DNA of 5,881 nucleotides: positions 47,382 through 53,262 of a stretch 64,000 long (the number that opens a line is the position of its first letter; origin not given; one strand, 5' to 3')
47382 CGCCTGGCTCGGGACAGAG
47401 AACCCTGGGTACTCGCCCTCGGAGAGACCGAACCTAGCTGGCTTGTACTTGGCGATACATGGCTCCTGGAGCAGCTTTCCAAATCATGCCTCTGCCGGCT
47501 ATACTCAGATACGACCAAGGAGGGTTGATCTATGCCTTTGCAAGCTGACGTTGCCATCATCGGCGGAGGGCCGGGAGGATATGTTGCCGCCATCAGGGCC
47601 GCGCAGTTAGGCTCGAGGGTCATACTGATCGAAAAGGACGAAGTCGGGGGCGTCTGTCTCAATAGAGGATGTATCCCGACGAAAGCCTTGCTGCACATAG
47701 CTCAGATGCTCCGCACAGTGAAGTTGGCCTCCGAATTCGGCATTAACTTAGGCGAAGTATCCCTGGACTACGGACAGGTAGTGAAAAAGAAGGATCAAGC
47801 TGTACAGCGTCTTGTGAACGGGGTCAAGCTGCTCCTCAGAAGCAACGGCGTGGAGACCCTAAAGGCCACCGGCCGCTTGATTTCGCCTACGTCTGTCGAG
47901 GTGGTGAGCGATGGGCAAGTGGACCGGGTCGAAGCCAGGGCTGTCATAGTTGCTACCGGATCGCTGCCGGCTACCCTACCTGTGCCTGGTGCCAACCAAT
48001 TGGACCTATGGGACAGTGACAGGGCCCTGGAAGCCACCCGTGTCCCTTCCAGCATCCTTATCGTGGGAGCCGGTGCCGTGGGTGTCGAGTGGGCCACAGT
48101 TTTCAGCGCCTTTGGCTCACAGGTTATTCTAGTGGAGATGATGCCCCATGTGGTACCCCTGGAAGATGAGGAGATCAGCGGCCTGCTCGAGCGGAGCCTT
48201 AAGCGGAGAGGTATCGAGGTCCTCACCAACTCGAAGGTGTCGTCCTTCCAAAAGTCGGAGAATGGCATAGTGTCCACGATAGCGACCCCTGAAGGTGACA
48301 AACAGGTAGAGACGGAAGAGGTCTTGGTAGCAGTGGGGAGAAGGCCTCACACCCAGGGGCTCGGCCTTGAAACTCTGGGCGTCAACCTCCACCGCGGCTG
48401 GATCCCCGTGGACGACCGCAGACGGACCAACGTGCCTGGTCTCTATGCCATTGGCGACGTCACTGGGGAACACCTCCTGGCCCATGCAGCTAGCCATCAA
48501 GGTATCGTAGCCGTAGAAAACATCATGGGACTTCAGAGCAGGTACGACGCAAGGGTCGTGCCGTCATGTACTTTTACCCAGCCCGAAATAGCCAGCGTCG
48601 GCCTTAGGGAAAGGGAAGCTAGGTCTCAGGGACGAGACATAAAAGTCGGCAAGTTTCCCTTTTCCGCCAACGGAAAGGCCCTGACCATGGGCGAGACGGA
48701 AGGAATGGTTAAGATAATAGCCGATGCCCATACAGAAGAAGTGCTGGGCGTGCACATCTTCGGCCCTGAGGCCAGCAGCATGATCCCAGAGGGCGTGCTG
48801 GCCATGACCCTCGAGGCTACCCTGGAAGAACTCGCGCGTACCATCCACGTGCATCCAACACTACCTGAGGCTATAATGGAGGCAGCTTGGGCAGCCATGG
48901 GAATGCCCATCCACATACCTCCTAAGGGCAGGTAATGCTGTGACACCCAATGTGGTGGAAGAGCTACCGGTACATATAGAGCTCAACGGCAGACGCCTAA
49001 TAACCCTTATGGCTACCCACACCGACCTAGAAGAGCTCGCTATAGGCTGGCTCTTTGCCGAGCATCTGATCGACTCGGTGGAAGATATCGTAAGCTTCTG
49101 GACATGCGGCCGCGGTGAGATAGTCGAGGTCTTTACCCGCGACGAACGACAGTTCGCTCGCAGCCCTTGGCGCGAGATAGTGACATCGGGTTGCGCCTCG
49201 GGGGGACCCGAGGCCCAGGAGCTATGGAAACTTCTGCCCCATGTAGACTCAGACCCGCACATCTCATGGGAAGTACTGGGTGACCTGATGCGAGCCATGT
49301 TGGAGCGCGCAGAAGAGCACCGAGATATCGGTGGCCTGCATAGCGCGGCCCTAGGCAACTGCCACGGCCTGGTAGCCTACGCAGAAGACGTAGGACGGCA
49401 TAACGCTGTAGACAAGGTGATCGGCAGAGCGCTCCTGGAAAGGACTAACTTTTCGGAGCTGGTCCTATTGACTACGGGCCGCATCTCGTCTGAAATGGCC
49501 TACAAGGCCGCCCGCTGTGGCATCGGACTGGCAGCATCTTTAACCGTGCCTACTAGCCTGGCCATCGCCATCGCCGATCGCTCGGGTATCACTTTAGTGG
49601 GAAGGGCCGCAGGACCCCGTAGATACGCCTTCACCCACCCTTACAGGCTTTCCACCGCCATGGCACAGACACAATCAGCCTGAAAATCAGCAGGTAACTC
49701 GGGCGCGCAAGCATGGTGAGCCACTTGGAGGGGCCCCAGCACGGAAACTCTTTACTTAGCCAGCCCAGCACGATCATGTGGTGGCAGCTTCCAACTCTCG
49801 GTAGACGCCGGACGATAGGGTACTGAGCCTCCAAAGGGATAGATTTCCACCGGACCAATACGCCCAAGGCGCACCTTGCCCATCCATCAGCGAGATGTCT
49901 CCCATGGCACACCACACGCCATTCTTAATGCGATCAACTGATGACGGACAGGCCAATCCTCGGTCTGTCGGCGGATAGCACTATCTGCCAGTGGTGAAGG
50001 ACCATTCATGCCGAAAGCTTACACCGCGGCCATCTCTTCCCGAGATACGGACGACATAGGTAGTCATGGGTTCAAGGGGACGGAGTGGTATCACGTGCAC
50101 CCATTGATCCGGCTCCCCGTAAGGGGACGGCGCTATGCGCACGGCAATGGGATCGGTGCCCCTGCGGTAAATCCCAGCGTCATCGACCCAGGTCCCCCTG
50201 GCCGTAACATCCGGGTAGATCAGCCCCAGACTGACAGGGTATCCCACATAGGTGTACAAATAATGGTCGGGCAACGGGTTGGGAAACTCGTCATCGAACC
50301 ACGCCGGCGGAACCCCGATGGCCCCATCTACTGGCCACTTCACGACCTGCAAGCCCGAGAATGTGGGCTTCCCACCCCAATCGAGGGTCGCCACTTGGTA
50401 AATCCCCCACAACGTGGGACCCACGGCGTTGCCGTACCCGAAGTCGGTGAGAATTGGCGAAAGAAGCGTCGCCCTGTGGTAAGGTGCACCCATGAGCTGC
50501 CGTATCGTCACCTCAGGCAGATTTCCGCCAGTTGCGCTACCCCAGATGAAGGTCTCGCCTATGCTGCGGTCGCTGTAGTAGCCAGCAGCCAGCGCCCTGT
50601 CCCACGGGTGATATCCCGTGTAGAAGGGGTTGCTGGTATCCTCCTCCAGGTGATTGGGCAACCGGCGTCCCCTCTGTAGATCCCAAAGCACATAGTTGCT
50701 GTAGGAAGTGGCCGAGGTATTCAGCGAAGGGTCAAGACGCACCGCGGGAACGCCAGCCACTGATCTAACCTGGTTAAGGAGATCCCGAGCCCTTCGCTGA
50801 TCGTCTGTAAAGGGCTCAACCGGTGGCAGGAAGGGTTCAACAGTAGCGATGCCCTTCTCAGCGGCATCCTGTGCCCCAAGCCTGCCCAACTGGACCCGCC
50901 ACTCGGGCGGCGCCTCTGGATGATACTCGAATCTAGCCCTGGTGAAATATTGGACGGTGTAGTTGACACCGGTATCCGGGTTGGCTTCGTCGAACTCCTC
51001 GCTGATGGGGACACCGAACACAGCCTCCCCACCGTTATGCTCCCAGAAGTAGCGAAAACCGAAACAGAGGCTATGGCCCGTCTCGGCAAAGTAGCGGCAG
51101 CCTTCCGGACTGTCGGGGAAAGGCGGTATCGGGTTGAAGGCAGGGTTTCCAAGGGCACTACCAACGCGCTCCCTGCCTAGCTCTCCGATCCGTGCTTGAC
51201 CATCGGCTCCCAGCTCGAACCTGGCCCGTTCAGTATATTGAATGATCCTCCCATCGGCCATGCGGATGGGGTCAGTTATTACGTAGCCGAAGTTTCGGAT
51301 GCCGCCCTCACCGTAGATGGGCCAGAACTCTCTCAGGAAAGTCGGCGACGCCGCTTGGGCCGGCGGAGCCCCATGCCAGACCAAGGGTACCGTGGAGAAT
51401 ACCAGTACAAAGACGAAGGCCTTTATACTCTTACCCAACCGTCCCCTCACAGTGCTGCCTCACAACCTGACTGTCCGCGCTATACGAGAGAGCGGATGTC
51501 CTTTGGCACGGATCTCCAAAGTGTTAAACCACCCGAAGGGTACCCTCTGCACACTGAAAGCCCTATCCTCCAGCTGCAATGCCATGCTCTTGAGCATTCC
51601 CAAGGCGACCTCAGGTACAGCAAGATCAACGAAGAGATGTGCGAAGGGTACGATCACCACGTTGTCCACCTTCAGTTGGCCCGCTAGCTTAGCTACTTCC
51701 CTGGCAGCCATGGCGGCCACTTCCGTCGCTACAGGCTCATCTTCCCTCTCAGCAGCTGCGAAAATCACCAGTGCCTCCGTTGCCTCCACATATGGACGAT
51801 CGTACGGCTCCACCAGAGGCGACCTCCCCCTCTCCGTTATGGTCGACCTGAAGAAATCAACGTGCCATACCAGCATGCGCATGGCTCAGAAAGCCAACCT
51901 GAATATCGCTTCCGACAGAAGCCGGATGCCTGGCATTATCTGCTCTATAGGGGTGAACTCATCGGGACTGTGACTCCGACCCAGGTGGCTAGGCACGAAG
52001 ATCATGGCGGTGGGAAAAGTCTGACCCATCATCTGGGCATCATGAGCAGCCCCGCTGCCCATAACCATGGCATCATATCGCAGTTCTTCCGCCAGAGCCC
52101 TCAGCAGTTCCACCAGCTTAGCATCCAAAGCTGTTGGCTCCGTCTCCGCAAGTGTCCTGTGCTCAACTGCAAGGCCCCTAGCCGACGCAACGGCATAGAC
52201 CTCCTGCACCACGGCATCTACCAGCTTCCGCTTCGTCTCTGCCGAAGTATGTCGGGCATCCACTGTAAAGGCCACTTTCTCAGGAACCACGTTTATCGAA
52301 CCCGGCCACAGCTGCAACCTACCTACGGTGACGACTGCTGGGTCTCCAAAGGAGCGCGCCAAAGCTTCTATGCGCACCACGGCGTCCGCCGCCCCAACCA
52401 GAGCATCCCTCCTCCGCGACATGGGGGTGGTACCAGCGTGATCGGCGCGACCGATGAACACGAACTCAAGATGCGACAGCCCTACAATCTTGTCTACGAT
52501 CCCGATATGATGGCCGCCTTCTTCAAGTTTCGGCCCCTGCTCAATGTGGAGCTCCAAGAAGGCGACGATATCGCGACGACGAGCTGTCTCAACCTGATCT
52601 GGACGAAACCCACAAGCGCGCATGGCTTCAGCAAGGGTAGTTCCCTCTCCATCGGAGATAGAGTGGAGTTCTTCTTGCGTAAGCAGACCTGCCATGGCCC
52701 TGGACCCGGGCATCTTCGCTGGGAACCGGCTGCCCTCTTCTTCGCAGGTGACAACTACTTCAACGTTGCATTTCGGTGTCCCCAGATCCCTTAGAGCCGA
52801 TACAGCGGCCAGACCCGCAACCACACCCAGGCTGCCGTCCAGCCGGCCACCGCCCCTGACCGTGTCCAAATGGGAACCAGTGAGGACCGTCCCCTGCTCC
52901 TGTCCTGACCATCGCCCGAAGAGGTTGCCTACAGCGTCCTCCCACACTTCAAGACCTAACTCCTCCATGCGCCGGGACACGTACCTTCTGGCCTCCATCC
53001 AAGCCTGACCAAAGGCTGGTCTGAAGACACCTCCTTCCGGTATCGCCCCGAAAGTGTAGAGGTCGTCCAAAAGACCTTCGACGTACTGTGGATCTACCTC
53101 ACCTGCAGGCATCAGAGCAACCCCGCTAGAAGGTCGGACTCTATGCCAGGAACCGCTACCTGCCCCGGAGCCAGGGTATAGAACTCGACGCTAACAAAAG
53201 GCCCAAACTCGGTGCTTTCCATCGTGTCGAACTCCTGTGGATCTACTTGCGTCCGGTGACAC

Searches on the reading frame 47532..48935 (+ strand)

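Call 64: search_protein_families(library=pfam, proteins=[window:47532-48935:+], max_evalue=0.00001)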
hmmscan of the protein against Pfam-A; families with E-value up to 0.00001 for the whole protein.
window:47532-48935:+ (467 aa): 10 families
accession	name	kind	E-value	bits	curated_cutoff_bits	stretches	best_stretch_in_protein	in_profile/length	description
PF07992.20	Pyr_redox_2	-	8.9e-72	242.4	26.1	1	6-324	2-291/291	Pyridine nucleotide-disulphide oxidoreductase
PF02852.28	Pyr_redox_dim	-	1.1e-40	138.7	25.3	1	343-452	1-110/110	Pyridine nucleotide-disulphide oxidoreductase, dimerisation domain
PF00070.33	Pyr_redox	-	1.1e-23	84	22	1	175-251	2-78/82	Pyridine nucleotide-disulphide oxidoreductase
PF13738.12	Pyr_redox_3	-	2.2e-16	60.4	30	1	131-308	121-305/305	Pyridine nucleotide-disulphide oxidoreductase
PF03486.20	HI0933_like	-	2e-11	44.3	50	0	6-37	2-33/244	HI0933-like protein Rossmann domain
PF01134.28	GIDA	-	5.1e-11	42.7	22.1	1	6-145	1-151/391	Glucose inhibited division protein A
PF12831.13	FAD_oxidored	-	7.5e-11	42.4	27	1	6-143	1-145/416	FAD dependent oxidoreductase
PF00890.30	FAD_binding_2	-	4.8e-10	39.6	20.4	1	6-38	1-33/414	FAD binding domain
PF01266.30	DAO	-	7.1e-08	32.8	27.9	0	6-39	1-35/353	FAD dependent oxidoreductase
PF01494.25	FAD_binding_3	-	1.6e-06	28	22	0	5-38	2-35/349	FAD binding domain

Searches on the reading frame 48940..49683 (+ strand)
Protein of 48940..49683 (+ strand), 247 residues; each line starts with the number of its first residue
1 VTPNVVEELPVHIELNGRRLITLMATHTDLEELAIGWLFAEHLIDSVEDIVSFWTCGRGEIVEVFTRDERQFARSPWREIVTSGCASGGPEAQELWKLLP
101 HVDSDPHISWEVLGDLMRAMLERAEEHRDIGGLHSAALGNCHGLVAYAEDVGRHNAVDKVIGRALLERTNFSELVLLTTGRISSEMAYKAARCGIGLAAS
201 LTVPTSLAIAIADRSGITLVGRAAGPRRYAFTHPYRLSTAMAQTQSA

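Call 64: search_protein_families(library=pfam, proteins=[window:48940-49683:+], max_evalue=0.00001)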
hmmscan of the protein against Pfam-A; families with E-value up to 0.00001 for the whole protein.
window:48940-49683:+ (247 aa): 1 family
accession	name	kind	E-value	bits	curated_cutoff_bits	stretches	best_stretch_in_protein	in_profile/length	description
PF02634.21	FdhD-NarQ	-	9.9e-64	215.7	27.2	1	6-237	1-236/237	FdhD/NarQ family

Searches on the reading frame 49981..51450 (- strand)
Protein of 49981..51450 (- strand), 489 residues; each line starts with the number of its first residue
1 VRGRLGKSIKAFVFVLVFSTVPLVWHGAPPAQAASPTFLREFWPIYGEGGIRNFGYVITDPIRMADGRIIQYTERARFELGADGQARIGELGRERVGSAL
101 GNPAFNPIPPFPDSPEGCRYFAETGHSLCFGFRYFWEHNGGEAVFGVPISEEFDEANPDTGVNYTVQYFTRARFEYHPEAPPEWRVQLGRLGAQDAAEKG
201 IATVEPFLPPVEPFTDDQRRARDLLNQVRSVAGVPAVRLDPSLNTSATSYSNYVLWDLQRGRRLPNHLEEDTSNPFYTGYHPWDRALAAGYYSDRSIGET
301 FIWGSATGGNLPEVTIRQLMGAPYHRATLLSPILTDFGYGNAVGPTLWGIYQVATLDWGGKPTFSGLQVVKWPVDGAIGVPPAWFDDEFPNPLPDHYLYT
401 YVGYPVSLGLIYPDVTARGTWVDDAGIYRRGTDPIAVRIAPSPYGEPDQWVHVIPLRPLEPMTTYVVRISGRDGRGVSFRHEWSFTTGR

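Call 64: search_protein_families(library=pfam, proteins=[window:49981-51450:-], max_evalue=0.00001)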
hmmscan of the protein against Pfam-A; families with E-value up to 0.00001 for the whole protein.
window:49981-51450:- (489 aa): 1 family
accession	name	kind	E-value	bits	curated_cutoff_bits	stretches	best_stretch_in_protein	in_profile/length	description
PF00188.32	CAP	-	6.9e-06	27.3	21.1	0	223-349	2-110/117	Cysteine-rich secretory protein family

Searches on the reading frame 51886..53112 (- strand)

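Call 64: search_protein_families(library=pfam, proteins=[window:51886-53112:-], max_evalue=0.00001)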
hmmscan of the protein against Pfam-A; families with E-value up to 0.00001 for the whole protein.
window:51886-53112:- (408 aa): 2 families
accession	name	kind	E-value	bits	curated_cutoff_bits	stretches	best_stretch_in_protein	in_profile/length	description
PF01546.33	Peptidase_M20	-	3e-29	102.8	24.6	1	78-403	2-204/206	Peptidase family M20/M25/M40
PF04389.22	Peptidase_M28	-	2.8e-06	27.6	21.3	1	63-142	1-78/193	Peptidase family M28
